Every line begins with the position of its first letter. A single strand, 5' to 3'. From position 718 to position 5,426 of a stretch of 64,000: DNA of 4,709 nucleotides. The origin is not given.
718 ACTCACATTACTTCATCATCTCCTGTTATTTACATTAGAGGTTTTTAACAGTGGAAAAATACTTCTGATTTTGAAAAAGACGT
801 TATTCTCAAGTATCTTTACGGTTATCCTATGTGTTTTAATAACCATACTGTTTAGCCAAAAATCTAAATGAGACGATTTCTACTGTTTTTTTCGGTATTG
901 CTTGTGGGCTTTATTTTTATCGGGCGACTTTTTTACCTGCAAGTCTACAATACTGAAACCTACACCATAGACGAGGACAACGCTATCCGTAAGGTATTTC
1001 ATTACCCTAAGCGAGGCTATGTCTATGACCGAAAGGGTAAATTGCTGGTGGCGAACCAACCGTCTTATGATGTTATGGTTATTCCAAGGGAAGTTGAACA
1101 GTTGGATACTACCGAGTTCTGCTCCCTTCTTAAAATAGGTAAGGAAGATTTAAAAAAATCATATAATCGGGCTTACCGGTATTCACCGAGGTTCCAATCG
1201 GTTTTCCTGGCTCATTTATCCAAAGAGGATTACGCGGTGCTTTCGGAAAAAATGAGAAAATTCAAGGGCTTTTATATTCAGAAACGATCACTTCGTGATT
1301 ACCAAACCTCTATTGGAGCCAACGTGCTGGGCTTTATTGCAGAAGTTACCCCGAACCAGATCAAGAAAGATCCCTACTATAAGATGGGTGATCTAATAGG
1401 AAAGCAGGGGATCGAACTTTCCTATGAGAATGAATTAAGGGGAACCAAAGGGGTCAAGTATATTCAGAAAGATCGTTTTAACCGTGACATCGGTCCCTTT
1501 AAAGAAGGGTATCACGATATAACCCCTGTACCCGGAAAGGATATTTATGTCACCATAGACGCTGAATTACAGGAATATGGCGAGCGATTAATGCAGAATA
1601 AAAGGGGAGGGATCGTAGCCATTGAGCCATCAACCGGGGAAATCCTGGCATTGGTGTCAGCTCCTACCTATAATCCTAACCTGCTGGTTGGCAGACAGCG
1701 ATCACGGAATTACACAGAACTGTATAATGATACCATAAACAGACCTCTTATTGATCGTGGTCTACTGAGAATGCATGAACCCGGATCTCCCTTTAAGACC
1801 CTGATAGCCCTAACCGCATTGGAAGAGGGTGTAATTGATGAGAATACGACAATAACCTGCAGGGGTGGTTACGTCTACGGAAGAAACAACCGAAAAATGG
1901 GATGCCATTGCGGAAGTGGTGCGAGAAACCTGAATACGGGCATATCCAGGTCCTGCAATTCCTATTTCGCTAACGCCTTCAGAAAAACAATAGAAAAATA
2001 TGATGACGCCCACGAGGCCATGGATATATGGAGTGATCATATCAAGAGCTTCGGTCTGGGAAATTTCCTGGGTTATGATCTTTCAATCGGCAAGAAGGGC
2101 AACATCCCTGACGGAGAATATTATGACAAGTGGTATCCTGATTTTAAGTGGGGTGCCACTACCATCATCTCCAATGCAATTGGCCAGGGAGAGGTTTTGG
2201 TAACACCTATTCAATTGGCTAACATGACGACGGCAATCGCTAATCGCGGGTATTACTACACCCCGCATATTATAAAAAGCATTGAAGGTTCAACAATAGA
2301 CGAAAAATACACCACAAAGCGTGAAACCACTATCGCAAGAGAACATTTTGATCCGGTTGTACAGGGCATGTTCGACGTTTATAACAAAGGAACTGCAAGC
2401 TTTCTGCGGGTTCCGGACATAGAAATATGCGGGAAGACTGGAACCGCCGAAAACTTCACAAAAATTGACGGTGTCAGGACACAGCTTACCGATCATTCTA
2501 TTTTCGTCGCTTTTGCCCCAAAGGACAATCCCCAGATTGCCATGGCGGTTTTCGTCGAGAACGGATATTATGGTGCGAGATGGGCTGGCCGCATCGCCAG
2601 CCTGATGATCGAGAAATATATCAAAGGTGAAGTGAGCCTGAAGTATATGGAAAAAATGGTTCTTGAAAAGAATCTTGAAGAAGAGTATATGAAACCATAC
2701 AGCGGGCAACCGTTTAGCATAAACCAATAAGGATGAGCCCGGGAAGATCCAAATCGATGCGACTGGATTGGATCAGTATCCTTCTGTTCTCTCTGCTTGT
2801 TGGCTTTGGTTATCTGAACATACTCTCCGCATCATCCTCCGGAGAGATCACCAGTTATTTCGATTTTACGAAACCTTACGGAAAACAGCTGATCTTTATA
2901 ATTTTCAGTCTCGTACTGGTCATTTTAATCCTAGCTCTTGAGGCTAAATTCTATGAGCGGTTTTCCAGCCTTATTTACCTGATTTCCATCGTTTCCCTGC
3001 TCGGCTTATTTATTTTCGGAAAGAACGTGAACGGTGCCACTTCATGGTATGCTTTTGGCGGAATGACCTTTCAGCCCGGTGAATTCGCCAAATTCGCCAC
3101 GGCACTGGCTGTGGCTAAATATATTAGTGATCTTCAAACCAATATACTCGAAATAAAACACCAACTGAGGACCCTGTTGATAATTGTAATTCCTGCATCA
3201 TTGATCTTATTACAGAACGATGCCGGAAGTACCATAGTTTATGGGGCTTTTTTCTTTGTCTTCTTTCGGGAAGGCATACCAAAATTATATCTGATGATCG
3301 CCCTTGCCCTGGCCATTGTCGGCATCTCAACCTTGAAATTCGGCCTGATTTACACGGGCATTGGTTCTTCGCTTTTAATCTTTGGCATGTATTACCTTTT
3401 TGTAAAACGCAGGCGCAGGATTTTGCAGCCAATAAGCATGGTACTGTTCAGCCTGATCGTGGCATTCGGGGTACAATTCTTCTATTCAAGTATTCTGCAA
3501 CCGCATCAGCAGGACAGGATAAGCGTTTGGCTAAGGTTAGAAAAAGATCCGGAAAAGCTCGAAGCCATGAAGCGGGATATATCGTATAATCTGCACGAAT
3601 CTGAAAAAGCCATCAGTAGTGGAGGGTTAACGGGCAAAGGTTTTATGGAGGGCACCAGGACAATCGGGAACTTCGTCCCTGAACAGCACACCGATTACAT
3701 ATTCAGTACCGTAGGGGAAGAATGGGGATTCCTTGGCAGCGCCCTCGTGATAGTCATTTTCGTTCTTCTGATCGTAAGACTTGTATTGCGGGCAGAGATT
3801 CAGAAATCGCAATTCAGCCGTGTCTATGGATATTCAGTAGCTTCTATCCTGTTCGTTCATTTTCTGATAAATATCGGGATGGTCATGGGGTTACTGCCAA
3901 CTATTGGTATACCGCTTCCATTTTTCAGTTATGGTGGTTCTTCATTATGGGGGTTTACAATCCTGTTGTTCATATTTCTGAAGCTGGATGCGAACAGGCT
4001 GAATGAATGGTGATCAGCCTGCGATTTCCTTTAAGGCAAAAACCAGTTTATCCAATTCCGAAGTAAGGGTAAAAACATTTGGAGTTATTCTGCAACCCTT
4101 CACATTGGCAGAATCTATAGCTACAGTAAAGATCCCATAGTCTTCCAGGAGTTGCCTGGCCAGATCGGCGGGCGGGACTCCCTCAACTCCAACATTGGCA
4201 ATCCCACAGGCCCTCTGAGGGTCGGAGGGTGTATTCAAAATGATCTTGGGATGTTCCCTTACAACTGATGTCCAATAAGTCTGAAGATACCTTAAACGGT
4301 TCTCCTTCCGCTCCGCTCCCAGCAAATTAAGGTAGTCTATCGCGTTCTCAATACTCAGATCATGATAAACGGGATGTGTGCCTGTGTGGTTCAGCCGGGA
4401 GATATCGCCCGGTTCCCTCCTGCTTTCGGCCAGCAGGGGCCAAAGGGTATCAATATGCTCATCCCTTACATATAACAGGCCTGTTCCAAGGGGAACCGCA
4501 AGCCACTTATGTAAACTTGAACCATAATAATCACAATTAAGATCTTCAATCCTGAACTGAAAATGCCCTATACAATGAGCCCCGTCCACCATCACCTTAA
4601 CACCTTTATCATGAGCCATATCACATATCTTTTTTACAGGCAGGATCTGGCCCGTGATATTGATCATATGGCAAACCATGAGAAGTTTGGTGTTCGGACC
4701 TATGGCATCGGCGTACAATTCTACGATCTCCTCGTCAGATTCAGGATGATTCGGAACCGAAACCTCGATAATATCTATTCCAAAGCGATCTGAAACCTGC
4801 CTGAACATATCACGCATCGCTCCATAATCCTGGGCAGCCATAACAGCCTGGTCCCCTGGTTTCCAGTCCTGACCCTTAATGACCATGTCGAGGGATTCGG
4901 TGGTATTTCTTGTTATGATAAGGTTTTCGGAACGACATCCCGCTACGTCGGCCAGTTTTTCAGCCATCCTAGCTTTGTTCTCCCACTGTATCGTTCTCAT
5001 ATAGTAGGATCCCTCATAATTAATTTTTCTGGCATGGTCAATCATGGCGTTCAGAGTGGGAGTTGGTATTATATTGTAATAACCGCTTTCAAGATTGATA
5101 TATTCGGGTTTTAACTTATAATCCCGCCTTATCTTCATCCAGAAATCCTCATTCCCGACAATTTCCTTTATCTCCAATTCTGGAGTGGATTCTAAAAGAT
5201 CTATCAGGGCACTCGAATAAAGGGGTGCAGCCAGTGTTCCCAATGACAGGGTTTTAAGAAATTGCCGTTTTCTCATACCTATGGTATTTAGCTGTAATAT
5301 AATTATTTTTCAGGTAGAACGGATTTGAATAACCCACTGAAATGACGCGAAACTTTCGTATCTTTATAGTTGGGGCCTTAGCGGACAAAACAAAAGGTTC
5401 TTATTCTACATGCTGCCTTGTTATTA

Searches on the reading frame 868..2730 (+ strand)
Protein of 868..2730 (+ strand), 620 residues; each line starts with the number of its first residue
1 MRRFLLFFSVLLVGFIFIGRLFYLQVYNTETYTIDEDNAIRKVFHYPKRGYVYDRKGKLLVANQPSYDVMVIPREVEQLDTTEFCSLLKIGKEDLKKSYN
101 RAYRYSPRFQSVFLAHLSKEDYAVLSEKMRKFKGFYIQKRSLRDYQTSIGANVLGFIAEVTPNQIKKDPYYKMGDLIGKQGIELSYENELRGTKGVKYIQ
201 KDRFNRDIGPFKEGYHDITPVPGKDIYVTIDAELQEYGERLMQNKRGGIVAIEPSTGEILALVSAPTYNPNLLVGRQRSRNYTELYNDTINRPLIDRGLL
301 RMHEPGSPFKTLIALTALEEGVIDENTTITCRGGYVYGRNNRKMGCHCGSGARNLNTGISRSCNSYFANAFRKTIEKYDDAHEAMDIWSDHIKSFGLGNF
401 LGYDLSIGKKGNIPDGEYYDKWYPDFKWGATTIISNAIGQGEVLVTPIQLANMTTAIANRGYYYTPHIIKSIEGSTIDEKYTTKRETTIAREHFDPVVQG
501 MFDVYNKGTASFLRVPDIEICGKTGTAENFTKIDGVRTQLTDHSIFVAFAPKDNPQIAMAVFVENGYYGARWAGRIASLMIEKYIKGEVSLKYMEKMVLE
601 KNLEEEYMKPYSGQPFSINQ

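Call 69: search_protein_families(library=pfam, proteins=[window:868-2730:+], max_evalue=1e-8)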
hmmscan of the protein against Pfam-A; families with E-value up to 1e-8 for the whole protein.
window:868-2730:+ (620 aa): 2 families
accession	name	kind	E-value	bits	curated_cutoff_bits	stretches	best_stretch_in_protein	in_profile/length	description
PF00905.27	Transpeptidase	-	7.9e-56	189.9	22.1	1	247-577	1-294/299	Penicillin binding protein transpeptidase domain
PF03717.20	PBP_dimer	-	9.3e-37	127.6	24.4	1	46-206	3-174/180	Penicillin-binding Protein dimerisation domain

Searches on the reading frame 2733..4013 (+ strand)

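Call 69: search_protein_families(library=pfam, proteins=[window:2733-4013:+], max_evalue=1e-8)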
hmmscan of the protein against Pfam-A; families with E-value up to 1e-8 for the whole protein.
window:2733-4013:+ (426 aa): 1 family
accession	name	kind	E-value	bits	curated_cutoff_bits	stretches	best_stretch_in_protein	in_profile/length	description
PF01098.24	FTSW_RODA_SPOVE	-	1.5e-74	251.6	26.4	2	237-421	177-353/356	Cell cycle protein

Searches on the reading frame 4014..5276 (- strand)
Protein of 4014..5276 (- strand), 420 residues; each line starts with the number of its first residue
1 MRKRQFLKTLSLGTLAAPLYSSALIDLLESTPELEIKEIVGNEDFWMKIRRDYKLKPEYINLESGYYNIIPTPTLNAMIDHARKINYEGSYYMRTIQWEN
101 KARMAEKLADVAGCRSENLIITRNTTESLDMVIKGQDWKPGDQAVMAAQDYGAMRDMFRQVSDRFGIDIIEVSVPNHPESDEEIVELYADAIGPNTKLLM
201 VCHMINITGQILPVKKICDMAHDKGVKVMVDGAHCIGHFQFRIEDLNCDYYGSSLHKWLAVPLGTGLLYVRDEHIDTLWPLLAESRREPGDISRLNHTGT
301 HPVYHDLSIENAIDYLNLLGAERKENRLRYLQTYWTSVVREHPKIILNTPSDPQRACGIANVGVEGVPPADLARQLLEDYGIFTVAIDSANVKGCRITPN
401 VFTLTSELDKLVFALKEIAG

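Call 69: search_protein_families(library=pfam, proteins=[window:4014-5276:-], max_evalue=1e-8)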
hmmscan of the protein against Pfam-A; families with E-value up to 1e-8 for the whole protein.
window:4014-5276:- (420 aa): 2 families
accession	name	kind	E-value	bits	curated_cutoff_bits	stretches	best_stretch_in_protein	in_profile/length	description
PF00266.25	Aminotran_5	-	1.9e-41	142.8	21.5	1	104-383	48-334/371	Aminotransferase class-V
PF01053.26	Cys_Met_Meta_PP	-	1.3e-10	40.9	27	1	137-259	87-200/381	Cys/Met metabolism PLP-dependent enzyme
